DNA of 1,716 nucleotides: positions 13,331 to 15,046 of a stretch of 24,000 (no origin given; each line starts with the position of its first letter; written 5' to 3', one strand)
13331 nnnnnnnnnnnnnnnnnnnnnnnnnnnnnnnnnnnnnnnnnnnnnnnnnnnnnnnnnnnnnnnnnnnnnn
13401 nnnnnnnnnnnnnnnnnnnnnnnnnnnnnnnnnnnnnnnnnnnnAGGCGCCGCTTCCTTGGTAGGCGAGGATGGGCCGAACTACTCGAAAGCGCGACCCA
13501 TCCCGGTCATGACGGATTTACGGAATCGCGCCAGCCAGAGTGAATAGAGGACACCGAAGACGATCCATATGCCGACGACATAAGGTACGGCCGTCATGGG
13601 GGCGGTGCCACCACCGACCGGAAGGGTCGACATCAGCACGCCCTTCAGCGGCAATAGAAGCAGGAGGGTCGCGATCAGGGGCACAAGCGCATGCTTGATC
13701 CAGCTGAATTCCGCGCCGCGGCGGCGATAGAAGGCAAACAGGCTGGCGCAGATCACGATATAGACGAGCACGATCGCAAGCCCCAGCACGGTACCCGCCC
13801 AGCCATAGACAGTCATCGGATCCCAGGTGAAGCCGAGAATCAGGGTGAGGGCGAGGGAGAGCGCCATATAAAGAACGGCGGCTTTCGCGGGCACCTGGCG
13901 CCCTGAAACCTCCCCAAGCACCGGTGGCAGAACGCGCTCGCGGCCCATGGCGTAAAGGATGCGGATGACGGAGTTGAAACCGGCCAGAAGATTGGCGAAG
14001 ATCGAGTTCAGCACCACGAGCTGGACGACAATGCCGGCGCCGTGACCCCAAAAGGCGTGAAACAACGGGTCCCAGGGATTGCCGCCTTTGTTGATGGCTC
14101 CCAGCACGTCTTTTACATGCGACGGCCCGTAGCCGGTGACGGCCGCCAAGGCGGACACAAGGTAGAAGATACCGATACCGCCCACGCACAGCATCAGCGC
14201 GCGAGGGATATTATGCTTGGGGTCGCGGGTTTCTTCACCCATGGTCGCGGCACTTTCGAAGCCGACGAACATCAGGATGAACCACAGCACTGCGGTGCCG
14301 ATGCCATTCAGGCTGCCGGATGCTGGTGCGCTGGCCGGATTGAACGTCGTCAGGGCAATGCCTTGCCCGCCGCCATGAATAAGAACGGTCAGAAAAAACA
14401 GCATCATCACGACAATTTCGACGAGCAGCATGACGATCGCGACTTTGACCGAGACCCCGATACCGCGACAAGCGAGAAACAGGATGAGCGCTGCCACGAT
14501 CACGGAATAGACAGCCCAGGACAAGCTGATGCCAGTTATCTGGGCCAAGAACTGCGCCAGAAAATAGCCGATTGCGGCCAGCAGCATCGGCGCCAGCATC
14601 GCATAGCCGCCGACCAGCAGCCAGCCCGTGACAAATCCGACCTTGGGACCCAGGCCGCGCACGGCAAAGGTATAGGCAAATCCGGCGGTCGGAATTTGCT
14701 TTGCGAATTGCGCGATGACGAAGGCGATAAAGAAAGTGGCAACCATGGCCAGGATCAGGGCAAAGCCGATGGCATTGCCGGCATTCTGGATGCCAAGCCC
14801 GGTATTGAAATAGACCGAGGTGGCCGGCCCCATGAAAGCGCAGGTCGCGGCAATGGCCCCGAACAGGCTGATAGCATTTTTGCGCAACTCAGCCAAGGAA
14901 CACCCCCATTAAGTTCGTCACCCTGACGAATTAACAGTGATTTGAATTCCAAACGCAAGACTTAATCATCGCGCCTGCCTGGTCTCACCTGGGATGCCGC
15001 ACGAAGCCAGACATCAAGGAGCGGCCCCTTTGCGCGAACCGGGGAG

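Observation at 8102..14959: Six-gene operon combining an APC permease, an M20 amidohydrolase, a sugar-type ABC importer and a YhfX-like PLP enzyme: candidate uncharacterised catabolic system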

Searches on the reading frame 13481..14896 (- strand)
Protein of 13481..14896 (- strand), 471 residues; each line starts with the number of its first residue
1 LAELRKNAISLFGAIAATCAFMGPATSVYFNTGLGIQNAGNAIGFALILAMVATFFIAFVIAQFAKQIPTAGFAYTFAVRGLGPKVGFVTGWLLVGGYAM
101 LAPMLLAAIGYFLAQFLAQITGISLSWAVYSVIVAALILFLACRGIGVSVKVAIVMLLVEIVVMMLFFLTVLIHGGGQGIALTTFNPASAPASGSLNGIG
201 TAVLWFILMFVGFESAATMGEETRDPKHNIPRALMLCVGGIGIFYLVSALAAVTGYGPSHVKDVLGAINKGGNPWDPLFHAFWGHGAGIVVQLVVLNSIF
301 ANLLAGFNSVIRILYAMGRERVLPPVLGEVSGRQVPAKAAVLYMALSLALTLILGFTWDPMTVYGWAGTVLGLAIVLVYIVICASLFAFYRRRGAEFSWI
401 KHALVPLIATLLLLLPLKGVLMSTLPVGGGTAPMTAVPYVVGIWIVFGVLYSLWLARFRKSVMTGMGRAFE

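Call 5: search_protein_families(library=pfam, proteins=[window:13481-14896:-])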
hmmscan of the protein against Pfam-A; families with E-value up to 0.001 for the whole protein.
window:13481-14896:- (471 aa): 2 families
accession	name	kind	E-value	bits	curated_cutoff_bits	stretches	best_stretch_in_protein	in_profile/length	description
PF00324.27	AA_permease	-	4.5e-36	125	24.6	1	26-415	13-413/470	Amino acid permease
PF13520.12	AA_permease_2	-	8.7e-33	114.3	27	1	10-435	2-416/427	Amino acid permease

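Call 6: search_protein_families(library=ncbifam, proteins=[window:13481-14896:-], max_evalue=0.00001)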
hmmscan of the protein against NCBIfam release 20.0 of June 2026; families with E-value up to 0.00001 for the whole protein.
window:13481-14896:- (471 aa): 21 families
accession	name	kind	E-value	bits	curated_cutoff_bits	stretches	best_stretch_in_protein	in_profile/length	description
TIGR00909.1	2A0306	subfamily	4.9e-28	98.2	556.8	1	10-416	6-400/429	amino acid transporter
NF053761.1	BrChAATpBcaP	equivalog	3.9e-21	75.6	690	1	26-450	40-446/460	branched-chain amino acid transporter BcaP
NF008245.0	PRK11021.1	equivalog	8.2e-19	67.9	284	1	13-394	13-371/419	L-methionine/branched-chain amino acid transporter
TIGR00908.1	2A0305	equivalog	5e-18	65.2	381.75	1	35-418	33-399/442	ethanolamine permease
TIGR00905.1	2A0302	subfamily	5.2e-17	61.8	409.05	1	41-412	41-405/473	basic amino acid/polyamine antiporter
TIGR00906.1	2A0303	subfamily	3.1e-15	55.6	681.7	1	27-354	50-399/602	cationic amino acid transport permease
TIGR00911.1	2A0308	subfamily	2.9e-13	49.1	701.8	1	8-413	47-441/505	L-type amino acid transporter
TIGR00913.1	2A0310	subfamily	5.7e-13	48.4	578.7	1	28-391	22-392/480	amino acid permease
TIGR01773.1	GABAperm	equivalog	4.5e-12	45.5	678.1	1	27-408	31-406/452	GABA permease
TIGR00907.1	2A0304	subfamily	1e-11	44.4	598.3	1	3-451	9-470/482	amino acid permease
NF008484.0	PRK11387.1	equivalog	1.2e-11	44.2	716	1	26-396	32-396/471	S-methylmethionine permease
NF007602.0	PRK10249.1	equivalog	2.5e-11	43.2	851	1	25-447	38-447/458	phenylalanine transporter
NF007876.0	PRK10580.1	equivalog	1.2e-10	40.9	736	1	26-450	27-441/457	proline-specific permease ProY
NF008272.0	PRK11049.1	equivalog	6.5e-10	38.6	732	1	25-395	38-403/470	D-serine/D-alanine/glycine transporter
NF008094.0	PRK10836.1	subfamily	1.1e-09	37.5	735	1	26-391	33-398/489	amino acid permease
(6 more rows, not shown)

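Call 40: find_homologous_proteins(query=window:13481-14896:-, max_evalue=1e-30)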
Query window:13481-14896:- (471 aa): 239 proteins with E <= 1e-30 among 8000 candidates; the best 120 are listed.
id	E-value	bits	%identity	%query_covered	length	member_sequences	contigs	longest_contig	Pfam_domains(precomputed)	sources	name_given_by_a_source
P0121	7.7e-297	1003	100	100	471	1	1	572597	PF13520.13,PF00324.28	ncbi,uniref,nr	ncbi:APC family permease [Acidisoma cellulosilytica]|uniref:APC family permease n=1 Tax=Acidisoma ce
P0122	7.7e-250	848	83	100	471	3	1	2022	PF13520.13,PF00324.28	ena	-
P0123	1.5e-205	702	67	100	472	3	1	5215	PF13520.13,PF00324.28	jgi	jgi:amino acid transporter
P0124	6.8e-199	680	66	100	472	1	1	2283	PF13520.13,PF00324.28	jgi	jgi:amino acid transporter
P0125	6.6e-196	670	63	100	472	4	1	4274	PF13520.13,PF00324.28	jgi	jgi:amino acid transporter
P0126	2.8e-194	665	63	100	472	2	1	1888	PF13520.13,PF00324.28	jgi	jgi:amino acid transporter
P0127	7.0e-194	663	62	100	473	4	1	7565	PF13520.13,PF00324.28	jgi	jgi:amino acid transporter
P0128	2.8e-192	658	62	100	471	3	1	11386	PF13520.13,PF00324.28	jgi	jgi:amino acid transporter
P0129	1.9e-191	655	61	100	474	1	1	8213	PF13520.13,PF00324.28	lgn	-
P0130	4.1e-189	648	61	99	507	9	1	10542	PF13520.13,PF00324.28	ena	-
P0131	6.6e-188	644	61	100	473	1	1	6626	PF13520.13,PF00324.28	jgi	jgi:amino acid transporter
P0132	5.4e-180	617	60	100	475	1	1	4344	PF13520.13,PF00324.28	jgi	-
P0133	4.2e-173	595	58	100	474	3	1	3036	PF13520.13,PF00324.28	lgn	-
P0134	1.9e-170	586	57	100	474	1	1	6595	PF13520.13,PF00324.28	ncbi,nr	ncbi:MAG: family permease [Cohnella sp.]|nr:family permease [Cohnella sp.]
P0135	2.2e-127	444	62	68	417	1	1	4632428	PF21279.4,PF13520.13,PF00324.28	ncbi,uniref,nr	ncbi:amino acid permease [Alicyclobacillus dauci]|uniref:Amino acid permease n=1 Tax=Alicyclobacillu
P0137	3.0e-115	404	46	99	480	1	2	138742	PF13520.13,PF00324.28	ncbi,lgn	-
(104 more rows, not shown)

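Call 41: find_encoding_contigs(protein=P0135, flank=10000, max_places=2)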
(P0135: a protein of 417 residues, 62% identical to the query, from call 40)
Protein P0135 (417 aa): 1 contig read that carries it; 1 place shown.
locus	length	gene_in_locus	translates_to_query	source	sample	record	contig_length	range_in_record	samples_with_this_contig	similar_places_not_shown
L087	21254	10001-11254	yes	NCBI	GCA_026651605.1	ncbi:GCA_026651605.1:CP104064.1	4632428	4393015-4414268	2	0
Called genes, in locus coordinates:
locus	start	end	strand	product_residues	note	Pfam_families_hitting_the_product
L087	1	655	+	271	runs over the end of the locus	PF00682:HMGL-like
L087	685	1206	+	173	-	PF00083:Sugar_tr, PF07690:MFS_1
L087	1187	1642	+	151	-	PF00083:Sugar_tr, PF07690:MFS_1 (weak)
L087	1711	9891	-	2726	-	PF10091:Glycoamylase, PF06165:GH94_b-supersand, PF17167:Glyco_hydro_94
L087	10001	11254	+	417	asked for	PF21279:YhfX-like_C (faint), PF00324:AA_permease, PF13520:AA_permease_2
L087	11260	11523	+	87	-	-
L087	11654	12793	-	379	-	PF12323:HTH_OrfB_IS605, PF01385:OrfB_IS605, PF07282:Cas12f1-like_TNB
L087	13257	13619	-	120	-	PF01909:NTP_transf_2 (weak), PF18765:Polbeta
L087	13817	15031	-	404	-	PF12704:MacB_PCD, PF02687:FtsX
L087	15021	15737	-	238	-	PF02463:SMC_N (faint), PF00005:ABC_tran, PF13304:AAA_21 (faint)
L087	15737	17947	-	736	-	-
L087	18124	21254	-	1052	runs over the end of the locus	PF00873:ACR_tran, PF03176:MMPL (weak)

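Call 42: find_encoding_contigs(protein=P0128, flank=10000, max_places=2)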
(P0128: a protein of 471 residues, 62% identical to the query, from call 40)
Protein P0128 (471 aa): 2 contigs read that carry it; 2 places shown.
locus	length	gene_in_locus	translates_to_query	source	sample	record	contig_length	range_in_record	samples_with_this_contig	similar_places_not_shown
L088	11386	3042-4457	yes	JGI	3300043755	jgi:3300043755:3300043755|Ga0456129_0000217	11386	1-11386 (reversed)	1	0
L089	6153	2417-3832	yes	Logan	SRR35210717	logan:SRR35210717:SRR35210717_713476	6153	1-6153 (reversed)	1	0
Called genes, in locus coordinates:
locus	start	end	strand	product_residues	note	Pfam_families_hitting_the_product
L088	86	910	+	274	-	PF00480:ROK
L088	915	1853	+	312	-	PF00480:ROK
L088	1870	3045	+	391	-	PF01168:Ala_racemase_N, PF21279:YhfX-like_C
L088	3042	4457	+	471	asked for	PF13520:AA_permease_2, PF00324:AA_permease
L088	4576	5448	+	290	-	PF01182:Glucosamine_iso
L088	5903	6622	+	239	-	PF00563:EAL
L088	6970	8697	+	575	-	PF02203:TarH, PF12729:4HB_MCP_1, PF00672:HAMP, PF00015:MCPsignal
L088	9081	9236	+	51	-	-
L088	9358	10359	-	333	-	PF00589:Phage_integrase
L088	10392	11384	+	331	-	?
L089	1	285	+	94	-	?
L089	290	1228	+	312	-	PF00480:ROK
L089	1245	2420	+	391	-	PF01168:Ala_racemase_N, PF21279:YhfX-like_C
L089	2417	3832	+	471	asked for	PF13520:AA_permease_2, PF00324:AA_permease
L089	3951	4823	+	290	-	PF01182:Glucosamine_iso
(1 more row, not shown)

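Call 43: find_encoding_contigs(protein=P0130, flank=10000, max_places=2)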
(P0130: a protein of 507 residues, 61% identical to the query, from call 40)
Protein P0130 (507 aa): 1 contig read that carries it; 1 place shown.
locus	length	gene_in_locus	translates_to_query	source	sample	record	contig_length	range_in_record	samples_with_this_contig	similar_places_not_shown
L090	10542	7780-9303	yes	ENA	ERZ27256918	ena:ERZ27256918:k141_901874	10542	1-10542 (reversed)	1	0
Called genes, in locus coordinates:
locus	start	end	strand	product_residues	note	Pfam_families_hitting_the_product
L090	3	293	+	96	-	?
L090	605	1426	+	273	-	PF04542:Sigma70_r2, PF08281:Sigma70_r4_2, PF04545:Sigma70_r4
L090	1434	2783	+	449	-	-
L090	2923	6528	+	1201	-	PF13620:CarboxypepD_reg, PF25183:OMP_b-brl_4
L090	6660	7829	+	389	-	PF01168:Ala_racemase_N, PF21279:YhfX-like_C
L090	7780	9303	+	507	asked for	PF13520:AA_permease_2, PF00324:AA_permease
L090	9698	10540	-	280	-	?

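Call 45: find_encoding_contigs(protein=P0134, flank=10000, max_places=2)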
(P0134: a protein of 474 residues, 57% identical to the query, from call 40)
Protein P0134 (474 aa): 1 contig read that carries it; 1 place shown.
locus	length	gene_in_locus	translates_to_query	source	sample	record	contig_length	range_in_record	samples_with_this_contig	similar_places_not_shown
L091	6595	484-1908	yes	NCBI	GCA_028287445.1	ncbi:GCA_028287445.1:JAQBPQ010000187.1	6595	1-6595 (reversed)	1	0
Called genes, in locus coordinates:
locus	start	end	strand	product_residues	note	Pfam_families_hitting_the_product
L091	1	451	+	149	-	PF21279:YhfX-like_C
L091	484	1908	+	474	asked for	PF13520:AA_permease_2, PF00324:AA_permease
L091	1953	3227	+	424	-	PF01168:Ala_racemase_N, PF21279:YhfX-like_C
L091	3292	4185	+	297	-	PF00480:ROK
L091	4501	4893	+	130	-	PF09835:DUF2062 (weak)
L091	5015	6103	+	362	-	PF09992:NAGPA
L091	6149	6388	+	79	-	-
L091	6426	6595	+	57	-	?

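Call 46: find_encoding_contigs(protein=P0137, flank=8000, max_places=2)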
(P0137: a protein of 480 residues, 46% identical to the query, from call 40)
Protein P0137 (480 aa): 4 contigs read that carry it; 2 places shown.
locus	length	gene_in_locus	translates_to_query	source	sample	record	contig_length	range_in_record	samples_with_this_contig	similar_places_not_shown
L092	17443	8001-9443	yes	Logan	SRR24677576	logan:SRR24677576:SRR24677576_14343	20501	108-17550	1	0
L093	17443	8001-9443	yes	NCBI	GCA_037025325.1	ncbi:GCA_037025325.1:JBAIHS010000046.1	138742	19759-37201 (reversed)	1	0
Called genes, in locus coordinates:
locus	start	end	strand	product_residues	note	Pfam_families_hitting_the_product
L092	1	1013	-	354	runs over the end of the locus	PF01380:SIS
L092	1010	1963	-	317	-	PF00294:PfkB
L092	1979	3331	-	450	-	PF01168:Ala_racemase_N, PF21279:YhfX-like_C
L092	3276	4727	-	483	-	PF00324:AA_permease, PF13520:AA_permease_2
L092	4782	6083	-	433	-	PF01168:Ala_racemase_N, PF21279:YhfX-like_C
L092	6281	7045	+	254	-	PF08220:HTH_DeoR, PF08279:HTH_11 (weak), PF00455:DeoRC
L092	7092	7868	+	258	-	PF08220:HTH_DeoR, PF00455:DeoRC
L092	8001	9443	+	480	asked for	PF00324:AA_permease, PF13520:AA_permease_2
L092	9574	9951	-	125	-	-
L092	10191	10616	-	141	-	PF01381:HTH_3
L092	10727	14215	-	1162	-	PF13415:Beta-prop_FBX42, PF24681:Kelch_KLHDC2_KLHL20_DRC7, PF24981:Beta-prop_ATRN-LZTR1, PF13415:Beta-prop_FBX42, PF24681:Kelch_KLHDC2_KLHL20_DRC7, PF13415:Beta-prop_FBX42, PF13415:Beta-prop_FBX42, PF24681:Kelch_KLHDC2_KLHL20_DRC7, +5 more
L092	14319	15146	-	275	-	PF01906:YbjQ_1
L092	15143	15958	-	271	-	PF01906:YbjQ_1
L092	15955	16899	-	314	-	PF01906:YbjQ_1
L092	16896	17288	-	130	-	-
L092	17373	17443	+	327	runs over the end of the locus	PF04012:PspA_IM30, PF22743:PspAA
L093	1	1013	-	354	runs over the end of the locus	PF01380:SIS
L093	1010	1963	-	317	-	PF00294:PfkB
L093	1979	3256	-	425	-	PF01168:Ala_racemase_N, PF21279:YhfX-like_C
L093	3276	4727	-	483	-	PF00324:AA_permease, PF13520:AA_permease_2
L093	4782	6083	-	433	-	PF01168:Ala_racemase_N, PF21279:YhfX-like_C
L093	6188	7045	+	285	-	PF08220:HTH_DeoR, PF08279:HTH_11 (weak), PF00455:DeoRC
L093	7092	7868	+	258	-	PF08220:HTH_DeoR, PF00455:DeoRC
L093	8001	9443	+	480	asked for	PF00324:AA_permease, PF13520:AA_permease_2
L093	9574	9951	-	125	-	-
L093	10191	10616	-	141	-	PF01381:HTH_3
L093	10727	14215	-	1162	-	PF13415:Beta-prop_FBX42, PF24681:Kelch_KLHDC2_KLHL20_DRC7, PF24981:Beta-prop_ATRN-LZTR1, PF13415:Beta-prop_FBX42, PF24681:Kelch_KLHDC2_KLHL20_DRC7, PF13415:Beta-prop_FBX42, PF13415:Beta-prop_FBX42, PF24681:Kelch_KLHDC2_KLHL20_DRC7, +5 more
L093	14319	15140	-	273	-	PF01906:YbjQ_1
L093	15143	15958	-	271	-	PF01906:YbjQ_1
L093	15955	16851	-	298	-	PF01906:YbjQ_1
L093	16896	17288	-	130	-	-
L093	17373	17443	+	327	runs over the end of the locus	PF04012:PspA_IM30, PF22743:PspAA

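Call 47: find_encoding_contigs(protein=P0129, flank=10000, max_places=2)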
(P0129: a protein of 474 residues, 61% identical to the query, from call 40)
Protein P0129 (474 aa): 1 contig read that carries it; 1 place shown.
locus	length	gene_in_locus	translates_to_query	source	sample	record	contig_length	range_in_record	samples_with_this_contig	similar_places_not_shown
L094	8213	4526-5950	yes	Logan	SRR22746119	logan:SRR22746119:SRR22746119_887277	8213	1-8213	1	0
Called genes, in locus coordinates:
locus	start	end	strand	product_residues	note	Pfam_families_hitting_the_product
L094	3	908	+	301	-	?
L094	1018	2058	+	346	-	PF01380:SIS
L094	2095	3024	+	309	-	PF00294:PfkB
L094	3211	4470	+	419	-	PF01168:Ala_racemase_N, PF21279:YhfX-like_C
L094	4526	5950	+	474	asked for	PF00324:AA_permease, PF13520:AA_permease_2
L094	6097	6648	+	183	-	PF01168:Ala_racemase_N (weak)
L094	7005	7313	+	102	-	PF21279:YhfX-like_C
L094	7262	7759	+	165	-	PF01208:URO-D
